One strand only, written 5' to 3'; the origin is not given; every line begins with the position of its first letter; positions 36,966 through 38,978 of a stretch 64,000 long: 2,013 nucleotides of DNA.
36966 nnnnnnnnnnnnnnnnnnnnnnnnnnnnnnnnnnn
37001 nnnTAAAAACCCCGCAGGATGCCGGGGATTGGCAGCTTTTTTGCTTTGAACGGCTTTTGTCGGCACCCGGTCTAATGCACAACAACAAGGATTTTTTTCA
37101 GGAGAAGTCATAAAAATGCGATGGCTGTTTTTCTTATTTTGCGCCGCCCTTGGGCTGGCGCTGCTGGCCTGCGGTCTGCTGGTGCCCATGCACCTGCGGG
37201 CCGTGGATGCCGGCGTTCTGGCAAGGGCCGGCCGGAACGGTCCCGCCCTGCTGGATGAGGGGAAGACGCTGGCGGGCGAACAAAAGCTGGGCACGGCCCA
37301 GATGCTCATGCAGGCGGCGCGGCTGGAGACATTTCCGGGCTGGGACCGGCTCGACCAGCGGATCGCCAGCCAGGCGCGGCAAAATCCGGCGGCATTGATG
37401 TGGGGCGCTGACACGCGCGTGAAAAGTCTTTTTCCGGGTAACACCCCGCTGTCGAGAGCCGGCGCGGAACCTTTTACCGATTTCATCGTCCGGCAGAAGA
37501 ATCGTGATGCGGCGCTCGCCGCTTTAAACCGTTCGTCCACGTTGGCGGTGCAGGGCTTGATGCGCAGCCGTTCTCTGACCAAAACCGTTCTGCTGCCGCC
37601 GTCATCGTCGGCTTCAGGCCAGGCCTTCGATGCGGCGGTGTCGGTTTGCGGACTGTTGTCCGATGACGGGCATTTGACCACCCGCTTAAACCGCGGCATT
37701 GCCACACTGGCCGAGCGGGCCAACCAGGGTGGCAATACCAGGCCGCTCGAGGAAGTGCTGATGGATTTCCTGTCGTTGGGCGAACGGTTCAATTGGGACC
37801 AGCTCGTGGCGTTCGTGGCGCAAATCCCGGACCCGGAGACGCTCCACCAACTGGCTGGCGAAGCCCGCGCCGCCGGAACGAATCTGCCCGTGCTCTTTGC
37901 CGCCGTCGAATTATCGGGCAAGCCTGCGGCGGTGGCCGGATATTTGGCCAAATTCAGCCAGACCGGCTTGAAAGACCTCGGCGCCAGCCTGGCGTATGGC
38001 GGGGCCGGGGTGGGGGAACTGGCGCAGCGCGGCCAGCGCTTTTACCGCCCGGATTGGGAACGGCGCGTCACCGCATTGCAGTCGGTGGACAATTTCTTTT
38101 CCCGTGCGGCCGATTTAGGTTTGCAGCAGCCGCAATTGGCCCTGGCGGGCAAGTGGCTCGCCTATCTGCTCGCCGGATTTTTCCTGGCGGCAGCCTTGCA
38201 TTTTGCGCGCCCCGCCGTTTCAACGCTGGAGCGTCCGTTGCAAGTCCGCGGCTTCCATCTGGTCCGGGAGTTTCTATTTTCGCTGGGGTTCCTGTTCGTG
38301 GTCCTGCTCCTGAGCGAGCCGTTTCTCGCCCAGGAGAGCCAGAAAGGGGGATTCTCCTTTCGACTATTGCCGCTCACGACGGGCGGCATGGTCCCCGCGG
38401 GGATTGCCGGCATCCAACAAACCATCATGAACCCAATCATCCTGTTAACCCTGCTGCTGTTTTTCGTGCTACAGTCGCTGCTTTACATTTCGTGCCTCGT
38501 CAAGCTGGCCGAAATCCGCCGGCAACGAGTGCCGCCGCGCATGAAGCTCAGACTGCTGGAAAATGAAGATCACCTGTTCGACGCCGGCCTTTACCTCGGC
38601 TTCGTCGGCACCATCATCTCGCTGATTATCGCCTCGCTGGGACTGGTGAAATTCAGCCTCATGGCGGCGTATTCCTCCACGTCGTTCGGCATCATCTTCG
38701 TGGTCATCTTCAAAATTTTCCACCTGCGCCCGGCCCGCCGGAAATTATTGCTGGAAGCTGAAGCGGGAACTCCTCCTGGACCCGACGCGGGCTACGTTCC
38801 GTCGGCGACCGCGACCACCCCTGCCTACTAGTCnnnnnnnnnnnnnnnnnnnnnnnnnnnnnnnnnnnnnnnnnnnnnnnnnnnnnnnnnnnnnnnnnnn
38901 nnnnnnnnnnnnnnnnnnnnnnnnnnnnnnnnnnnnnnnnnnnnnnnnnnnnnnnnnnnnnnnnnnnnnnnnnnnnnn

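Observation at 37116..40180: Candidate novel ion-driven envelope module: MotA/ExbB-like channel protein plus Asp-TM, coiled-coil, dead-trypsin-domain partner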

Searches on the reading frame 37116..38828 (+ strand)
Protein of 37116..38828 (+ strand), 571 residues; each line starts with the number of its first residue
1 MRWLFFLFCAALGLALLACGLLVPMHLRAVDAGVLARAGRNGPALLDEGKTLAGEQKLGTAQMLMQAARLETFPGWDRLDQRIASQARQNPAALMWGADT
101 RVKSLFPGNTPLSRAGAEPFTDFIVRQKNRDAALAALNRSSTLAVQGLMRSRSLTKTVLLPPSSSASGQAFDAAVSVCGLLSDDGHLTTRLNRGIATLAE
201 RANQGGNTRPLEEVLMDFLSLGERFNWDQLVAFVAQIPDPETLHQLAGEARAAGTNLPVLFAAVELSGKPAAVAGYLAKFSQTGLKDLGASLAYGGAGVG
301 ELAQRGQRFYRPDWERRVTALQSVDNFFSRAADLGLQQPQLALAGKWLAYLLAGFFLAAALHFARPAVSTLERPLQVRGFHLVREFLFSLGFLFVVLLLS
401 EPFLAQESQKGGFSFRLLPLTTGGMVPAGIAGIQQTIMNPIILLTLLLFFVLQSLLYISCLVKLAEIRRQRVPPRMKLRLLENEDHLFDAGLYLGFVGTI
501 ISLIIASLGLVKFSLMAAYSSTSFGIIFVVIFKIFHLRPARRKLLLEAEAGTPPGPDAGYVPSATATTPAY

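Call 3: search_protein_families(library=pfam, proteins=[window:37116-38828:+], max_evalue=10)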
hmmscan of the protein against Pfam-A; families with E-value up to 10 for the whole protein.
window:37116-38828:+ (571 aa): 2 families
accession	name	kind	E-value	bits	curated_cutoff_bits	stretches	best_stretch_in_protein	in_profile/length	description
PF01226.23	Form_Nir_trans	-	0.03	14.1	34.6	1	333-400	8-73/240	Formate/nitrite transporter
PF09990.14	DUF2231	-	0.13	12.7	26.4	1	448-526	20-74/139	Predicted membrane protein (DUF2231)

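Call 4: search_protein_families(library=ncbifam, proteins=[window:37116-38828:+], max_evalue=10)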
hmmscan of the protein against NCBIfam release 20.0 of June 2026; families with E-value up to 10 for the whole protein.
window:37116-38828:+ (571 aa): 0 families

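Call 5: find_homologous_proteins(query=window:37116-38828:+)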
Query window:37116-38828:+ (571 aa): 1379 proteins with E <= 0.001 among 8000 candidates; the best 120 are listed.
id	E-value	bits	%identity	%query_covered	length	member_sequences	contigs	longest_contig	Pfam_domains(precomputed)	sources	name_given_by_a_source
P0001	0.0e+0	1214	97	100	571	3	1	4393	-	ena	-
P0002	0.0e+0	1108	89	100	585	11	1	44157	-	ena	-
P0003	0.0e+0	1085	88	100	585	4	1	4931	-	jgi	jgi:hypothetical protein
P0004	0.0e+0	1073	87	100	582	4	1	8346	-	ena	-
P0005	0.0e+0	1069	87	100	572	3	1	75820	-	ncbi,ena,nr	ncbi:MAG TPA: hypothetical protein VMA35_13390 [Candidatus Sulfopaludibacter sp.]|nr:hypothetical pr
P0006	0.0e+0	1063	86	100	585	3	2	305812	-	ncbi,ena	-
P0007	0.0e+0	1023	84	100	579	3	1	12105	-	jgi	jgi:hypothetical protein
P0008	0.0e+0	1018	83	100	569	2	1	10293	-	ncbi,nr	ncbi:MAG TPA: hypothetical protein VJT54_16680 [Verrucomicrobiae bacterium]|nr:hypothetical protein 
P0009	8.0e-292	987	80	100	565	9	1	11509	-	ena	-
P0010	2.7e-289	979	80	100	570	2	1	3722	-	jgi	jgi:hypothetical protein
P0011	3.0e-288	975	80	100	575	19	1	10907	-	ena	-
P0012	4.2e-287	972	79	100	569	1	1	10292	-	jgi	jgi:hypothetical protein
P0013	4.3e-286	968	79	100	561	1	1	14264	-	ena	-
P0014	3.5e-285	965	79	100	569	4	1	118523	-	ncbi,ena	-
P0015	4.3e-285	965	78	100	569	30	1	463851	-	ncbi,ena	-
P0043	3.7e-242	823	69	99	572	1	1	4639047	-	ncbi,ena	-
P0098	2.0e-214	732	62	97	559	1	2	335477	-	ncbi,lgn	-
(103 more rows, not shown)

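Call 10: search_solved_structures(query=A2, max_evalue=10, show_alignments=3)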
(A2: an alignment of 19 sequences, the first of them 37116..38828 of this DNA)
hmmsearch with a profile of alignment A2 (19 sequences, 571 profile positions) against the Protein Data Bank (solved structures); distinct sequences matched with E-value up to 10: 2.
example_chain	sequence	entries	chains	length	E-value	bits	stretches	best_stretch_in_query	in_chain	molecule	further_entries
3dm9_B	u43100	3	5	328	0.072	15.2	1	235-310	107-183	Signal recognition particle receptor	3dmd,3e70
6gmm_A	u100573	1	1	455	1.2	11.2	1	188-252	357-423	adhesin LabA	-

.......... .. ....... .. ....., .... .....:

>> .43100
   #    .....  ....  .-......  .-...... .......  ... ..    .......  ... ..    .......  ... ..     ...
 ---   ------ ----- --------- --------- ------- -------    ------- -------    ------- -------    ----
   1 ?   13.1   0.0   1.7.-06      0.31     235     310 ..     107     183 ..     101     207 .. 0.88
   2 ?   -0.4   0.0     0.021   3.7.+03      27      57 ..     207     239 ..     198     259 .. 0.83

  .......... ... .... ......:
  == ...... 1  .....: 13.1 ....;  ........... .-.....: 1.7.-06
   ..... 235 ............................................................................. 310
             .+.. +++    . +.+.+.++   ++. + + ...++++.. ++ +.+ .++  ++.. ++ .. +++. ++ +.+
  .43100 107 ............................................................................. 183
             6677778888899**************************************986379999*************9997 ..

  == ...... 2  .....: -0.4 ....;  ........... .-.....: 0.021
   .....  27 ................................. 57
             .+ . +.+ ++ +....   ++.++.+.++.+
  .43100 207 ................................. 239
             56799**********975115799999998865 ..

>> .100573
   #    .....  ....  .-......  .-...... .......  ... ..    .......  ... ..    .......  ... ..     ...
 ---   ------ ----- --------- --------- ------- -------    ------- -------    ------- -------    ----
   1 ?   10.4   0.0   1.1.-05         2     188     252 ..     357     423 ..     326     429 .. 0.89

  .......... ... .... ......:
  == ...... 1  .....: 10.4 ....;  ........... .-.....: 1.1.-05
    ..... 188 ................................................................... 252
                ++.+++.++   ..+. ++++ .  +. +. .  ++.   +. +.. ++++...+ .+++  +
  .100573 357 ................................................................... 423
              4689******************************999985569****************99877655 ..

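Call 21: find_encoding_contigs(protein=P0098, flank=10000, max_places=2)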
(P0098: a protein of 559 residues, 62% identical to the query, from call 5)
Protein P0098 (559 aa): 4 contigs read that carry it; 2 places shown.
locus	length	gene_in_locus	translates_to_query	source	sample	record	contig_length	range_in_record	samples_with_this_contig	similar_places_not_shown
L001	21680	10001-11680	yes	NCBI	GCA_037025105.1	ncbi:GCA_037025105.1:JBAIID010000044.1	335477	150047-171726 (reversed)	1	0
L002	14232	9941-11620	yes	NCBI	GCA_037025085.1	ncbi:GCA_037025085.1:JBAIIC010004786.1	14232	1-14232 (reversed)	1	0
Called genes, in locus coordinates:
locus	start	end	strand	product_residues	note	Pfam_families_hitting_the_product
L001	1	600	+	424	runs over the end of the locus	PF00365:PFK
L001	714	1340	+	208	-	-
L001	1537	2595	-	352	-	PF08240:ADH_N, PF00107:ADH_zinc_N, PF13602:ADH_zinc_N_2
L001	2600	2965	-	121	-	-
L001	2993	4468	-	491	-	PF02321:OEP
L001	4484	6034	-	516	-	PF00083:Sugar_tr, PF06609:TRI12 (weak), PF07690:MFS_1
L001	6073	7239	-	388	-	PF00364:Biotin_lipoyl (faint), PF25917:BSH_RND, PF25876:HH_MFP_RND (faint), PF25881:HH_YBHG (weak), PF25954:Beta-barrel_RND_2, PF25963:Beta-barrel_AAEA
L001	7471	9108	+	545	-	PF01590:GAF, PF13185:GAF_2, PF00158:Sigma54_activat, PF14532:Sigma54_activ_2, PF07728:AAA_5, PF25601:AAA_lid_14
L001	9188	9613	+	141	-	-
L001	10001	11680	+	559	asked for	-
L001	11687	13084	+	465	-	-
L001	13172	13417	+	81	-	PF04226:Transgly_assoc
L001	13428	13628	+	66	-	PF11381:DUF3185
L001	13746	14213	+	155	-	PF13302:Acetyltransf_3 (weak), PF13527:Acetyltransf_9 (weak), PF00583:Acetyltransf_1, PF13673:Acetyltransf_10, PF13508:Acetyltransf_7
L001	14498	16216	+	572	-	PF00144:Beta-lactamase, PF11954:DUF3471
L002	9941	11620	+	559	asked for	-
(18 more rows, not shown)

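Call 22: find_encoding_contigs(protein=P0043, flank=10000, max_places=2)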
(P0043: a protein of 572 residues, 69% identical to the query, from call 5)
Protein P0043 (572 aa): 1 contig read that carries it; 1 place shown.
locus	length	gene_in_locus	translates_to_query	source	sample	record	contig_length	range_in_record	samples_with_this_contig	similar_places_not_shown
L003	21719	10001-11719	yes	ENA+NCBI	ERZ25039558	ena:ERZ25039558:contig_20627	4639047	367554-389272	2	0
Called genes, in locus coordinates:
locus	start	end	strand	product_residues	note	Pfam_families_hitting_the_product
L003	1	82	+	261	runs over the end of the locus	PF04893:Yip1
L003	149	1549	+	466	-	PF25917:BSH_RND, PF25984:BSH_YknX (weak), PF25881:HH_YBHG, PF25876:HH_MFP_RND (weak), PF25954:Beta-barrel_RND_2 (faint), PF25990:Beta-barrel_YknX, PF25975:CzcB_C (weak), PF25989:YknX_C (weak)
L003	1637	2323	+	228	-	PF02463:SMC_N (weak), PF13555:AAA_29 (faint), PF00005:ABC_tran, PF13304:AAA_21 (faint)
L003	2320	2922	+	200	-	PF12704:MacB_PCD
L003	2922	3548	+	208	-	PF02687:FtsX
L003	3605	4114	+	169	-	PF05635:23S_rRNA_IVP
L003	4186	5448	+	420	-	PF12704:MacB_PCD, PF02687:FtsX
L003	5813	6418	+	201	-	PF09136:Glucodextran_B (faint), PF17957:Big_7 (weak)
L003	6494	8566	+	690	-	-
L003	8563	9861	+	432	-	-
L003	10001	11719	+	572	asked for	-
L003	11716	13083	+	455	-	-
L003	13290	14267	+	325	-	PF13349:DUF4097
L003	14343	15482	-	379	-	PF13528:Glyco_trans_1_3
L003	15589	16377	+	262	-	PF04794:YdjC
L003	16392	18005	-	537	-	-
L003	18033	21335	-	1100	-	PF00176:SNF2-rel_dom, PF00271:Helicase_C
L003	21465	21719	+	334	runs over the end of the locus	PF01118:Semialdhyde_dh, PF02774:Semialdhyde_dhC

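Call 23: predict_structure(alignment_id=A3)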
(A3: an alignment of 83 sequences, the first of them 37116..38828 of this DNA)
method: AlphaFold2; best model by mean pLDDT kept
length: 571 residues; sequences in the alignment: 83
mean_pLDDT: 75.0   pTM: 0.64
mean pLDDT of the five models: 75.0, 74.3, 72.6, 72.6, 70.5
residues with pLDDT >= 90: 99; 70-90: 318; 50-70: 94; < 50: 60
segments of 3 or more residues with pLDDT < 50: 402-438, 553-571
pLDDT, mean of each block of 10 residues (from residue 1): 81 83 64 73 83 90 91 87 88 87 77 64 88 90 87 63 79 91 92 92 82 91 93 94 93 90 92 89 85 85 79 66 70 68 79 83 65 52 75 72 42 32 30 39 68 77 77 78 77 74 68 62 74 76 72 43 37 32
secondary structure, 60 per line:
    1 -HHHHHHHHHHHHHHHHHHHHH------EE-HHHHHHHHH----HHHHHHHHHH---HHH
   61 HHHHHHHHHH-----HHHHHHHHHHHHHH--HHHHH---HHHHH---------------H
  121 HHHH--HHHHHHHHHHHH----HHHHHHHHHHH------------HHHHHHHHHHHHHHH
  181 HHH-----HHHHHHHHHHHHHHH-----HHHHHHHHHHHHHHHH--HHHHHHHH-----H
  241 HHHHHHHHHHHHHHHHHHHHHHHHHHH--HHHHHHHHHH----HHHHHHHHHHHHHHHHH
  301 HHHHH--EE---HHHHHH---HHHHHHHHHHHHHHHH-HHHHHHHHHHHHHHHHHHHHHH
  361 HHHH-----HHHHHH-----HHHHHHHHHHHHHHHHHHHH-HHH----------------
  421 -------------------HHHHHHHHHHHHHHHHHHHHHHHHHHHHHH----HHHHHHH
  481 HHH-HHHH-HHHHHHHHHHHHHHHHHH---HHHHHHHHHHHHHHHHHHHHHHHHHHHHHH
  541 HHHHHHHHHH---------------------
elements in order: H2-22 H32-40 H45-54 H58-70 H76-89 H92-96 H100-104 H120-124 H127-138 H143-153 H166-183 H189-203 H209-224 H227-234 H240-267 H270-279 H284-305 H313-318 H322-337 H339-364 H370-375 H381-400 H440-469 H474-483 H485-488 H490-507 H511-550

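Call 39: search_protein_representatives(alignment_id=A3)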
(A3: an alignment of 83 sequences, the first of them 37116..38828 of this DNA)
Query: 83 sequences, 572 profile positions. Proteins with E-value up to 0.001 (for the whole library): 746; up to 1e-10: 548; up to 1e-30: 327. The best 150 are listed.
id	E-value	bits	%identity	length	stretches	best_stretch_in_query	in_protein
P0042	0.0e+00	1034.3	-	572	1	1-572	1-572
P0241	7.2e-264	893.3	-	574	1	1-571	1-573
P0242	7.9e-243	823.9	-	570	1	1-569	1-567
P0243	4.3e-218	742.2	-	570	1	3-561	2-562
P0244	1.0e-216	737.7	-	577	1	3-561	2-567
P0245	5.9e-202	688.9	-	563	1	3-567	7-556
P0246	4.4e-201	686.1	-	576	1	4-564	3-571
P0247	1.1e-196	671.5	-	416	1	3-416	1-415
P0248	1.3e-196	671.3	-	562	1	4-553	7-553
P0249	1.9e-196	670.7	-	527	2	117-562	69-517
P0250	1.6e-192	657.8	-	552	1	3-568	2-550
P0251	2.8e-189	647.1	-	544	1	3-557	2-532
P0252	5.0e-189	646.2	-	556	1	9-555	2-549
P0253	5.0e-185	633.0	-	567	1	3-553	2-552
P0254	7.6e-180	615.9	-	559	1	3-552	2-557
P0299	6.8e-105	368.5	-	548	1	6-554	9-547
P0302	3.2e-99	349.7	-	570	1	3-551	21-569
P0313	4.5e-95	336.1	-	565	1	6-554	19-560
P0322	6.2e-91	322.4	-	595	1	6-555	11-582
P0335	7.7e-87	308.9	-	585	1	8-554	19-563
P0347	1.8e-83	297.8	-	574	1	9-550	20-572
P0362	6.3e-80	286.0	-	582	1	9-554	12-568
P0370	2.8e-78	280.6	-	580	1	5-549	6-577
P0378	4.7e-76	273.3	-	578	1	6-553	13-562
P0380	1.7e-75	271.4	-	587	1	4-557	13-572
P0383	6.2e-75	269.5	-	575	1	12-551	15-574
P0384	1.8e-74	268.0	-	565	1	9-550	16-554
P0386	2.9e-74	267.3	-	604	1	8-557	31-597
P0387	5.2e-74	266.5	-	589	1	8-556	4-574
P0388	6.3e-74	266.2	-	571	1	7-560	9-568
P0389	2.1e-73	264.5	-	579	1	9-551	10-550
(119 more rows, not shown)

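Call 42: search_protein_families(library=pfam, proteins=[P0389, P0388, P0387, P0386, P0384, P0383, P0380, P0378, P0370, P0362], max_evalue=1)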
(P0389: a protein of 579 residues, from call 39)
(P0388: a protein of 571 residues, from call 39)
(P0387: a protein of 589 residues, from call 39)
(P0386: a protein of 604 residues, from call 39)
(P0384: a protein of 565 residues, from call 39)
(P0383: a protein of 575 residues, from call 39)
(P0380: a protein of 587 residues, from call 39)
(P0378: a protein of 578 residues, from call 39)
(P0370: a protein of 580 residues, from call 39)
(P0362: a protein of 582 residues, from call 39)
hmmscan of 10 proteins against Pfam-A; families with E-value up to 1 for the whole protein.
P0389 (579 aa): 2 families
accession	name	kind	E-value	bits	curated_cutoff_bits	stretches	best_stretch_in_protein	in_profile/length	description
PF06679.17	DUF1180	-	0.13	13.1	27.7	1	431-476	90-135/167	Membrane protein FAM174-like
PF17240.7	DUF5313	-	0.81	10.6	27.4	1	501-563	46-107/123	Family of unknown function (DUF5313)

P0388 (571 aa): 0 families

P0387 (589 aa): 1 family
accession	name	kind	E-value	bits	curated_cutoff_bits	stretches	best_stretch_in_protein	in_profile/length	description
PF09990.14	DUF2231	-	0.029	14.9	26.4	1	463-539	13-67/139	Predicted membrane protein (DUF2231)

P0386 (604 aa): 0 families

P0384 (565 aa): 0 families

P0383 (575 aa): 1 family
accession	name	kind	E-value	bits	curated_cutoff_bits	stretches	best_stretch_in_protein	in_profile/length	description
PF06813.19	Nodulin-like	-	0.13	12.1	24.7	1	470-556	160-242/250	Nodulin-like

P0380 (587 aa): 1 family
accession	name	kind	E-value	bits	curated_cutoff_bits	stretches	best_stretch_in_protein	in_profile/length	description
PF06024.17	Orf78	-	0.032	15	29.4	1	432-480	42-90/101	Orf78 (ac78)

P0378 (578 aa): 1 family
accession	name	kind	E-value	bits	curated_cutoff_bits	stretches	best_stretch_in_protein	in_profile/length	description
PF00558.24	Vpu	-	0.14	12.4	24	0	448-484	4-37/81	Vpu protein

P0370 (580 aa): 1 family
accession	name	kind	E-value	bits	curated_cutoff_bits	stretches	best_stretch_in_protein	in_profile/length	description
PF01728.25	FtsJ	-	0.18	12.1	24.1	1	392-422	20-51/181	FtsJ-like methyltransferase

P0362 (582 aa): 0 families

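Call 51: search_protein_families(library=padloc, proteins=[window:37116-38828:+, P0389, P0386, P0380, P0335, P0313, P0299], max_evalue=10)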
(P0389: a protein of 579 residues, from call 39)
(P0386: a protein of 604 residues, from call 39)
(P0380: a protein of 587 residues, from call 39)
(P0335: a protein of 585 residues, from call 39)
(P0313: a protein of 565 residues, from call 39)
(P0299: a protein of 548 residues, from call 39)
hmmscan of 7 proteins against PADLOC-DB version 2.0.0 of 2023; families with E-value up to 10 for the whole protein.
window:37116-38828:+ (571 aa): 0 families

P0389 (579 aa): 0 families

P0386 (604 aa): 0 families

P0380 (587 aa): 0 families

P0335 (585 aa): 0 families

P0313 (565 aa): 0 families

P0299 (548 aa): 0 families

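Call 56: find_related_loci(query=A5, collection=genome_contigs, flank=6000)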
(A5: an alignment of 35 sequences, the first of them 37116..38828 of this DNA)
Query A5 (571 aa) in genome_contigs; peptide patterns used: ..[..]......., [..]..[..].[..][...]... (x = any residue, [..] = any of these).
599 stretches matched a pattern (row limit reached: there are more); 566 encode a relative of the query (tblastn E <= 1e-3); the best 80 are kept; 80 distinct loci.
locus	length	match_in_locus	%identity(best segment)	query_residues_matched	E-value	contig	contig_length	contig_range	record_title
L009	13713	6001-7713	95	1-571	0e+0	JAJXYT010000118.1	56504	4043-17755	MAG: bacterium isolate BP7.bin11 NODE_672_length_56504_cov_1.577540, whole genome shotgun sequence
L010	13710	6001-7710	86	1-571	0e+0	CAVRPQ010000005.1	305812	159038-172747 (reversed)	MAG: uncultured bacterium isolate MFD03044.bin.1.155 genome assembly, contig: contig_25989, whole genome shotgun sequenc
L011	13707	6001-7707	86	1-571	0e+0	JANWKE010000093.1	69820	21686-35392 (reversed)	MAG: Verrucomicrobiia bacterium isolate CRAIB_MAG85 c_000000066161, whole genome shotgun sequence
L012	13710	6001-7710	88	1-571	0e+0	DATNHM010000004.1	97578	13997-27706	MAG TPA_asm: Candidatus Limnocylindrales bacterium isolate SMAG_U11347 k141_352204, whole genome shotgun sequence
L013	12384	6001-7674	79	1-570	0e+0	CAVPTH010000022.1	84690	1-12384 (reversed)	MAG: uncultured Verrucomicrobiae bacterium isolate MFD00031.bin.2.36 genome assembly, contig: contig_74207, whole genome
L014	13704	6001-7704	78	1-570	0e+0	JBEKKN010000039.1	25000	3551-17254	MAG: Verrucomicrobiota bacterium isolate SPRUCE 348 SPRUCE_348_39, whole genome shotgun sequence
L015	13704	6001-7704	79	1-570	0e+0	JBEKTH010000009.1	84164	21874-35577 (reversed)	MAG: Verrucomicrobiota bacterium isolate SPRUCE 553 SPRUCE_553_9, whole genome shotgun sequence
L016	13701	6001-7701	70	2-549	0e+0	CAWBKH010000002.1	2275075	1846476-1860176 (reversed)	MAG: uncultured Verrucomicrobiae bacterium isolate MFD03044.bin.1.108 genome assembly, contig: contig_20741, whole genom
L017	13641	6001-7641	72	1-547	0e+0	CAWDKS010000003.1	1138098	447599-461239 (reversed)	MAG: uncultured Verrucomicrobiae bacterium isolate MFD09286.bin.1.254 genome assembly, contig: contig_33281, whole genom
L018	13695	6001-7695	69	1-567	0e+0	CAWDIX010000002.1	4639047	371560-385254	MAG: uncultured Verrucomicrobiae bacterium isolate MFD06435.bin.2.9 genome assembly, contig: contig_20627, whole genome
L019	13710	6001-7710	70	1-567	0e+0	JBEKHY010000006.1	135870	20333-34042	MAG: Verrucomicrobiota bacterium isolate SPRUCE 288 SPRUCE_288_6, whole genome shotgun sequence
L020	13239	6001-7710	87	1-571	0e+0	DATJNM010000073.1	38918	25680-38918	MAG TPA_asm: Candidatus Sulfopaludibacter sp. isolate SMAG_U14861 k141_2304249, whole genome shotgun sequence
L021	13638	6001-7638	69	1-546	0e+0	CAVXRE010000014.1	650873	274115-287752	MAG: uncultured Verrucomicrobiae bacterium isolate MFD01223.bin.1.112 genome assembly, contig: contig_7520, whole genome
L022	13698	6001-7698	64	1-565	0e+0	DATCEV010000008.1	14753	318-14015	MAG TPA_asm: Verrucomicrobiia bacterium isolate SMAG_U7763 k141_143450, whole genome shotgun sequence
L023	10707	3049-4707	63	1-553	0e+0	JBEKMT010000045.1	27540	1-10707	MAG: Verrucomicrobiota bacterium isolate SPRUCE 3 SPRUCE_3_45, whole genome shotgun sequence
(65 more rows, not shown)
